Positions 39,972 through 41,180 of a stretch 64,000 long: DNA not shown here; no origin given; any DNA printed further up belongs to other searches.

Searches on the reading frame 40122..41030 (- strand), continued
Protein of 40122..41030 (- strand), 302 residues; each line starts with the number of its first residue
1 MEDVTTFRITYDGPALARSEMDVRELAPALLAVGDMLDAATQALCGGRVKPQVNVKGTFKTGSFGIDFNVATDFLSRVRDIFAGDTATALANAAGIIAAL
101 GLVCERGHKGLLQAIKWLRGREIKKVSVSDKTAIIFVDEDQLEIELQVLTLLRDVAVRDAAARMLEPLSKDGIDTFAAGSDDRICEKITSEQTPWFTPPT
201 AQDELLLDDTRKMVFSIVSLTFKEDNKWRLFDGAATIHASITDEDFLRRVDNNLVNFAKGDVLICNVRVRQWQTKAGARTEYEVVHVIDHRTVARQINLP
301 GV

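Call 36: fold_search(model_id=the predicted structure, library=pdb)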
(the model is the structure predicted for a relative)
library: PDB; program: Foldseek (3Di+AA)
matches with E <= 10: 904; with E <= 0.001: 0
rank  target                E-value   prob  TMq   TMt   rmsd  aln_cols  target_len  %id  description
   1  6cqm_G                8.8e-03  1.00  0.22  0.60   4.3        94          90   11  Crystal Structure of mitochondrial single-stranded DNA binding proteins from S. cerevisiae, Rim1 (Form2) (released 2018-05-30)
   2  3u58_B                9.8e-03  0.85  0.20  0.27  18.7       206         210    8  Crystal Structure of the Tetrahymena telomerase processivity factor Teb1 AB (released 2011-12-28)
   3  6cqo_G                1.1e-02  1.00  0.22  0.64   3.8        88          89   10  Crystal Structure of mitochondrial single-stranded DNA binding proteins from S. cerevisiae (SeMet Labeled), Rim1 (Form (released 2018-05-30)
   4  3u4z_A                1.3e-02  1.00  0.21  0.46   6.9       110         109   11  Crystal Structure of the Tetrahymena telomerase processivity factor Teb1 OB-B (released 2011-12-14)
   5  9pd3_N                1.7e-02  1.00  0.19  0.31   8.7       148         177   12  NER dual incision complex - DuIS (released 2026-02-18)
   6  1ue6_C                2.2e-02  0.94  0.18  0.38   6.5       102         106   18  Crystal structure of the single-stranded dna-binding protein from mycobacterium tuberculosis (released 2004-02-10)
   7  9mj5_C                2.3e-02  0.99  0.19  0.29   9.8       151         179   12  Catalytic domain of human DNA polymerase alpha in complex with DNA and RPA (released 2025-02-19)
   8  3eiv_B                2.4e-02  0.97  0.18  0.39   7.7       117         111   13  Crystal Structure of Single-stranded DNA-binding protein from Streptomyces coelicolor (released 2009-09-08)
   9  4dpg_D                2.5e-02  0.99  0.20  0.13   5.1        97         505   15  Crystal Structure of Human LysRS: P38/AIMP2 Complex I (released 2013-02-13)
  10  8hyr_B                2.5e-02  0.99  0.19  0.13   5.3        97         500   16  Crystal structure of human KARS apo (released 2024-07-10)
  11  8txr_A                2.5e-02  0.94  0.17  0.13   6.8        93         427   14  E. coli ExoVII(H238A) (released 2024-01-31)
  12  2ekn_B                2.7e-02  0.93  0.19  0.35   9.9       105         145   12  Structure of PH1811 protein from Pyrococcus horikoshii (released 2008-04-01)
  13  4dpg_B                2.8e-02  0.99  0.20  0.13   5.0        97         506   15  Crystal Structure of Human LysRS: P38/AIMP2 Complex I (released 2013-02-13)
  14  7ea9_A                3.2e-02  1.00  0.21  0.13   4.3        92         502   15  Crystal Structure of human lysyl-tRNA synthetase Y145H mutant (released 2021-03-31)
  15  3bju_A                3.2e-02  0.99  0.20  0.13   4.4        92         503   16  Crystal Structure of tetrameric form of human lysyl-tRNA synthetase (released 2008-02-05)
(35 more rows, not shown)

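Call 38: fold_search(model_id=the predicted structure, library=viral)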
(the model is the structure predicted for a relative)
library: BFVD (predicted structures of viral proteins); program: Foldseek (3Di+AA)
matches with E <= 10: 1148; with E <= 0.001: 3
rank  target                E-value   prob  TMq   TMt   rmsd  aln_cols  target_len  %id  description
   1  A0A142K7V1            4.7e-07  1.00  0.32  0.50  14.9       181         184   20  Uncharacterized protein [Mycobacterium phage Pipsqueaks]
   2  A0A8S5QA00            1.3e-06  1.00  0.44  0.37   8.7       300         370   11  DUF6575 domain-containing protein [Siphoviridae sp. ctoic9]
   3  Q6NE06                7.9e-05  1.00  0.36  0.29  10.8       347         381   11  Uncharacterized protein [Leptospira phage LE1]
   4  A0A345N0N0            1.9e-03  1.00  0.21  0.60   4.9        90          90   16  (no name in the UniProt tables at hand)
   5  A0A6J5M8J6            4.9e-03  0.93  0.16  0.30   9.1       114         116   13  Uncharacterized protein [uncultured Caudovirales phage]
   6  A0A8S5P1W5            5.5e-03  0.99  0.21  0.41  10.4       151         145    7  Uncharacterized protein [Myoviridae sp. ctakU3]
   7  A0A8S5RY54            7.7e-03  0.96  0.17  0.27   7.9       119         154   13  Single-stranded DNA-binding protein [Myoviridae sp. ctNQV2]
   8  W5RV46                8.2e-03  0.28  0.16  0.10  19.7       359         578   10  Repair exonuclease [Staphylococcus phage vB_SepS_SEP9]
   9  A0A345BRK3            8.6e-03  1.00  0.20  0.49   4.1        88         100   10  (no name in the UniProt tables at hand)
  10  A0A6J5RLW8            1.2e-02  1.00  0.20  0.15   6.0       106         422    9  Intein C-terminal splicing region [uncultured Caudovirales phage]
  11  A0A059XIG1            1.3e-02  0.96  0.17  0.34   7.3        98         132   14  E4 15 kDa protein [California sea lion adenovirus 1]
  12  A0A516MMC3            2.0e-02  0.99  0.20  0.41   8.7       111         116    8  (no name in the UniProt tables at hand)
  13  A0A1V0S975            2.1e-02  0.97  0.19  0.43  10.4       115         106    9  Translation initiation factor 5A C-terminal domain-containing protein [Catovirus CTV1]
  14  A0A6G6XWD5            2.5e-02  0.15  0.12  0.15  20.6       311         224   10  (no name in the UniProt tables at hand)
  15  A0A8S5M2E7            2.6e-02  0.69  0.18  0.19  15.5       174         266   12  DNA ligase [Siphoviridae sp. cthjx9]
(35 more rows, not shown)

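Call 49: get_annotated_region(hit=H6, flank=3000)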
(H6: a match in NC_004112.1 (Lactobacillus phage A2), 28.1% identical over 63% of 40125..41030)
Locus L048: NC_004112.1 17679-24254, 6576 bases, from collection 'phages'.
description: Lactobacillus phage A2, complete genome.
organism: Lactobacillus phage A2 (NCBI taxid 51369)
taxonomy: Viruses; Duplodnaviria; Heunggongvirae; Uroviricota; Caudoviricetes; Ashduovirus; Ashduovirus A2
host: Lactobacillus casei; source: -; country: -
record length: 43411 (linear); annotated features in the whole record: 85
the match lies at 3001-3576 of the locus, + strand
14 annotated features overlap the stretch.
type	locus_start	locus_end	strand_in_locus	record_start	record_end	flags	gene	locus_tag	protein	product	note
CDS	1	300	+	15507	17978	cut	-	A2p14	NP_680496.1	tail fiber protein and host specificity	ORF14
CDS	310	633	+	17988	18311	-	-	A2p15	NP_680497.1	hypothetical protein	ORF15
CDS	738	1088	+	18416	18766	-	-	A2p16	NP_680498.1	hypothetical protein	ORF16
CDS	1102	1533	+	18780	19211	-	-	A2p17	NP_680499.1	holin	ORF17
CDS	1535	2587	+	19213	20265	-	-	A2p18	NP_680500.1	endolysin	ORF18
CDS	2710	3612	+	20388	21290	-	-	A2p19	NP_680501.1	hypothetical protein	ORF19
regulatory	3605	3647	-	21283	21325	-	int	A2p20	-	terminator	-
CDS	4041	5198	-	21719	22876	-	int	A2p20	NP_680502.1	integrase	mediates prophage integration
regulatory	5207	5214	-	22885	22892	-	int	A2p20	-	ribosome_binding_site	-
CDS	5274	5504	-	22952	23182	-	xis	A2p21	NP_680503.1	putative excisionase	-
CDS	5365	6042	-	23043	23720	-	-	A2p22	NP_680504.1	outer membrane protein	ORF22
regulatory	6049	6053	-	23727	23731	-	-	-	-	ribosome_binding_site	ORF22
regulatory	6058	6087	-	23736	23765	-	cI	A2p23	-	terminator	-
CDS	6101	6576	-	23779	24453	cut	cI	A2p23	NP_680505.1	transcriptional repressor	repressor of the lytic cycle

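Call 50: get_annotated_region(hit=H4, flank=3000)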
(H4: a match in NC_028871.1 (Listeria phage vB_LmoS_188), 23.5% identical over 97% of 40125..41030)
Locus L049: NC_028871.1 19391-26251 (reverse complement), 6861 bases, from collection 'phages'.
description: Listeria phage vB_LmoS_188, complete genome.
organism: Listeria phage vB_LmoS_188 (NCBI taxid 1591072)
taxonomy: Viruses; Duplodnaviria; Heunggongvirae; Uroviricota; Caudoviricetes
host: Listeria monocytogenes; source: -; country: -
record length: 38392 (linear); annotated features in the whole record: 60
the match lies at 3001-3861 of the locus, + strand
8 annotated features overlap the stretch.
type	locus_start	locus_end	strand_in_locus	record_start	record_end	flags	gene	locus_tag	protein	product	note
CDS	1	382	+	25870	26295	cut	-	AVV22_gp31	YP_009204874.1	metallo-protease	ORF31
CDS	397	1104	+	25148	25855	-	-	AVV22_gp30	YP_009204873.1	hypothetical protein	ORF30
CDS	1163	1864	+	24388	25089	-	-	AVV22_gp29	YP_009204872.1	hypothetical protein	ORF29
CDS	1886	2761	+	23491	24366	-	-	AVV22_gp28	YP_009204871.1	putative superinfection immunity protein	Phage-associated Helicase; ORF28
CDS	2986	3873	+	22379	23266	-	-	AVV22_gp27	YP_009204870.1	hypothetical protein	Hypothetical protein M641_00185; ORF27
CDS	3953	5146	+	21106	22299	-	-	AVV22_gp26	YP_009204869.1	integrase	ORF26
CDS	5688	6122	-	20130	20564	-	-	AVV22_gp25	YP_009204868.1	hypothetical protein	Gp26; ORF25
CDS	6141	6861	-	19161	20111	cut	-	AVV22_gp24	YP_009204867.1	endolysin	ORF24; Phage lysin, N-acetylmuramoyl-L-alanine Amidase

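Call 51: get_annotated_region(hit=H1, flank=3000)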
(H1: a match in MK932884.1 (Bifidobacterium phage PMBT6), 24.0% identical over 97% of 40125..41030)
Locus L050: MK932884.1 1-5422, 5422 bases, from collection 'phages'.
description: Bifidobacterium phage PMBT6, complete genome.
organism: Bifidobacterium phage PMBT6 (NCBI taxid 2576879)
taxonomy: Viruses; Duplodnaviria; Heunggongvirae; Uroviricota; Caudoviricetes
host: Bifidobacterium thermophilum MBT94004; source: fermentation culture; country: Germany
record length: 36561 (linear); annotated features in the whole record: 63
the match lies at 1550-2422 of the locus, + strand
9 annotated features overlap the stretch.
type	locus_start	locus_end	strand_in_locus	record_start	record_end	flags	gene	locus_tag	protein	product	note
CDS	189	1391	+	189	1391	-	-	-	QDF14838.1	integrase site-specific tyrosine recombinase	-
CDS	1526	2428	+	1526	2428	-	-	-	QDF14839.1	hypothetical protein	-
CDS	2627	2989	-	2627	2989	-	-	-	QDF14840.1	zinc metallo-proteinase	-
CDS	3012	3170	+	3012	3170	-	-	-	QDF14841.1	hypothetical protein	-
CDS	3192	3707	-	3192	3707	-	-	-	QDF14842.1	lipoprotein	-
CDS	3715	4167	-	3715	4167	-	-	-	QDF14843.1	hypothetical protein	-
CDS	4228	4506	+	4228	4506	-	-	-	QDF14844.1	HTH transcriptional regulator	-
CDS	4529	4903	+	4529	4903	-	-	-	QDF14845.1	hypothetical protein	-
CDS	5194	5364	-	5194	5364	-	-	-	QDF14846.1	hypothetical protein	-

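Call 52: search_solved_structures(query=A1, max_evalue=10, show_alignments=2)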
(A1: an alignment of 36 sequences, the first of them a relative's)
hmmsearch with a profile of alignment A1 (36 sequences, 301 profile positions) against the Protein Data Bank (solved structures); distinct sequences matched with E-value up to 10: 1.
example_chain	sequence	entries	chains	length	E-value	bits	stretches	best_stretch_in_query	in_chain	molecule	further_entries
1ayo_A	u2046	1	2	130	0.59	12.4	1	105-180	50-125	ALPHA-2-MACROGLOBULIN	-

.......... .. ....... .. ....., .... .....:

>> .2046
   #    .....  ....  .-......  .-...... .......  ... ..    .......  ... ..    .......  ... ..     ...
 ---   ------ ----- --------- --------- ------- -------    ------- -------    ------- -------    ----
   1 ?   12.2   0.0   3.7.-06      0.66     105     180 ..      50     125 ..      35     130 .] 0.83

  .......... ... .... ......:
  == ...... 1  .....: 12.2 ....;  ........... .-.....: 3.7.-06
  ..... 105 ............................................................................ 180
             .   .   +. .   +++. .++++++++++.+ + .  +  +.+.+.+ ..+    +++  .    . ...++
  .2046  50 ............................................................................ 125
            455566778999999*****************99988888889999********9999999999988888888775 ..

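Call 53: search_protein_families(library=ncbifam, proteins=[window:40122-41030:-], max_evalue=0.1)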
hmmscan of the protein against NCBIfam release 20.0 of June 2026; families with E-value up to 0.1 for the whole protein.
window:40122-41030:- (302 aa): 2 families
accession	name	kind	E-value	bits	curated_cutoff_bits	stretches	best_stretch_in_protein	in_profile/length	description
NF053583.1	LAPAL_fam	equivalog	4.2e-84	282.4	60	1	7-291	1-291/292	LAPAL motif-containing putative phage structural protein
NF001847.0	PRK00571.1-4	equivalog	0.0069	16.1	135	1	71-159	5-86/139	F0F1 ATP synthase subunit epsilon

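Call 56: find_related_loci(query=A1, collection=metagenome_contigs, flank=3000)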
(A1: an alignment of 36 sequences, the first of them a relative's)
Query A1 (302 aa) in metagenome_contigs; peptide patterns used: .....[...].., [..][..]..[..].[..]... (x = any residue, [..] = any of these).
230 stretches matched a pattern; 175 encode a relative of the query (tblastn E <= 1e-3); the best 80 are kept; 80 distinct loci.
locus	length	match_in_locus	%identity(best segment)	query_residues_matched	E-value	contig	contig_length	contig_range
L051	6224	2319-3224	62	1-302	4e-129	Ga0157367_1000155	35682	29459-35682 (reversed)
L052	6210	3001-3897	64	4-302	1e-128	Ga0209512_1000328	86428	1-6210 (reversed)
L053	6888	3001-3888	64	6-302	2e-128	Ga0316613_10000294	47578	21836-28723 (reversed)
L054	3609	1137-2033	61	4-302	8e-130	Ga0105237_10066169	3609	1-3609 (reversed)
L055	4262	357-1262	60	1-302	5e-127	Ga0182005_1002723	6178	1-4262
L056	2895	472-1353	64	7-300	1e-130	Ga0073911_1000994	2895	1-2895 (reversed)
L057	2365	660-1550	63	4-300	4e-132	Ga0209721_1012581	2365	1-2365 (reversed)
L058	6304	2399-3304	60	1-302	8e-125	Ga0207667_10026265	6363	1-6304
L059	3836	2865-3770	59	1-302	5e-127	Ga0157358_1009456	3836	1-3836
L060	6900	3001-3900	60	1-300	1e-123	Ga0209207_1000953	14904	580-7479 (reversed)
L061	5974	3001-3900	60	1-300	1e-123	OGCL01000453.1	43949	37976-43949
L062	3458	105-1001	60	4-302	2e-126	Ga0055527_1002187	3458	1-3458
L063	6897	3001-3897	60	4-302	5e-123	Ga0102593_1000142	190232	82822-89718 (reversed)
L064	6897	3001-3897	60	4-302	3e-123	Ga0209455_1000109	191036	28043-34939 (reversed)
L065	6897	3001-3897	61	4-302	5e-123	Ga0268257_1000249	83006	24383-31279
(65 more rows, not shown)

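Call 66: search_protein_families(library=pfam, alignment_id=A5, max_evalue=0.0001)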
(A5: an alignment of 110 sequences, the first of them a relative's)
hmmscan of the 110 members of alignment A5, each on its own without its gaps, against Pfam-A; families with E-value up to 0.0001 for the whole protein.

A. member 1, L051:1002-2141:+ (380 aa): 1 family
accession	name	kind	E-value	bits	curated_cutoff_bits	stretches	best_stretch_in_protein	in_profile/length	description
PF04909.20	Amidohydro_2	-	1.2e-34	120.9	26.4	1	85-379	1-289/289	Amidohydrolase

B. families by the number of members that match (of 110 scanned): 80 families (the first 25 are shown)
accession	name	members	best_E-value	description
PF12762.13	DDE_Tnp_IS1595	5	2.1e-43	ISXO2-like transposase domain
PF12760.12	Zn_ribbon_IS1595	3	9.2e-14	Transposase zinc-ribbon domain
PF05069.18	Phage_tail_S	2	2.3e-32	Phage virion morphogenesis family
PF00583.31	Acetyltransf_1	2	2.8e-16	Acetyltransferase (GNAT) family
PF13508.13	Acetyltransf_7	2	4.9e-10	Acetyltransferase (GNAT) domain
PF13673.13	Acetyltransf_10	2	6.7e-09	Acetyltransferase (GNAT) domain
PF08450.18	SGL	2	9.4e-08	SMP-30/Gluconolactonase/LRE-like region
PF08445.16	FR47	2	1.7e-06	FR47-like protein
PF00171.27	Aldedh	1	8.7e-162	Aldehyde dehydrogenase family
PF02534.20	T4SS-DNA_transf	1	2.7e-149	Type IV secretory system Conjugative DNA transfer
PF05690.20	ThiG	1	2.3e-108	Thiazole biosynthesis protein ThiG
PF05067.18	Mn_catalase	1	3e-84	Manganese containing catalase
PF00501.34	AMP-binding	1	1.1e-68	AMP-binding enzyme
PF03929.21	PepSY_TM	1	1.6e-63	PepSY-associated TM region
PF06026.20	Rib_5-P_isom_A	1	2.4e-60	Ribose 5-phosphate isomerase A (phosphoriboisomerase A)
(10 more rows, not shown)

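Call 67: search_protein_families(library=padloc, alignment_id=A5, max_evalue=1e-8)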
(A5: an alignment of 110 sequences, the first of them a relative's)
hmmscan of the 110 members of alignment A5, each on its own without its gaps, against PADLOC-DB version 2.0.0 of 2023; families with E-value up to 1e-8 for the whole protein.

A. member 1, L051:1002-2141:+ (380 aa): 0 families

B. families by the number of members that match (of 110 scanned): 1 family
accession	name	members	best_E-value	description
PDLC04643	PDC-M42C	1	4.5e-09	-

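Call 73: find_homologous_proteins(query=A6, max_evalue=0.001)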
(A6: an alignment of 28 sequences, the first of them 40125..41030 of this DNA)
Query A6 (28 sequences) (302 aa, profile of the alignment): 1489 proteins with E <= 0.001 among 8000 candidates; the best 120 are listed.
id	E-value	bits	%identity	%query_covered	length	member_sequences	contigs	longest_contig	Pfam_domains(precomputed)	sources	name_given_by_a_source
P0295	1.8e-119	417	45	97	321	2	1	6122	-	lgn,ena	-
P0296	1.2e-118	414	44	97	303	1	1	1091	-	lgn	-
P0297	1.3e-118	414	46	98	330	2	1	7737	-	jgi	jgi:hypothetical protein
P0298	2.9e-118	413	41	99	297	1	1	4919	-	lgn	-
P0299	3.1e-117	409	45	98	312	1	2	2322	-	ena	-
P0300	4.0e-117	409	35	98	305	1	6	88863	-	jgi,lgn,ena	jgi:hypothetical protein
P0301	5.1e-117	409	44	97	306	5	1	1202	-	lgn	-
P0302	7.3e-117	408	44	97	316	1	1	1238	-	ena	-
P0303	1.2e-116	407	46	97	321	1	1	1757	-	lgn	-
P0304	1.6e-116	407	44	97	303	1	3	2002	-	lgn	-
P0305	1.7e-116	407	42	99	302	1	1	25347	-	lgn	-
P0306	2.1e-116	407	41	97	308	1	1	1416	-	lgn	-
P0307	2.3e-116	406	41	99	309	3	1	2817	-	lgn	-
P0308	2.4e-116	406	41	99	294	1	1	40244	-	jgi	jgi:hypothetical protein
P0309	4.1e-116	406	46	97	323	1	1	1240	-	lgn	-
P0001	1.8e-113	397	100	100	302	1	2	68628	-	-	-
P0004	5.6e-112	392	68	100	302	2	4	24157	-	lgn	-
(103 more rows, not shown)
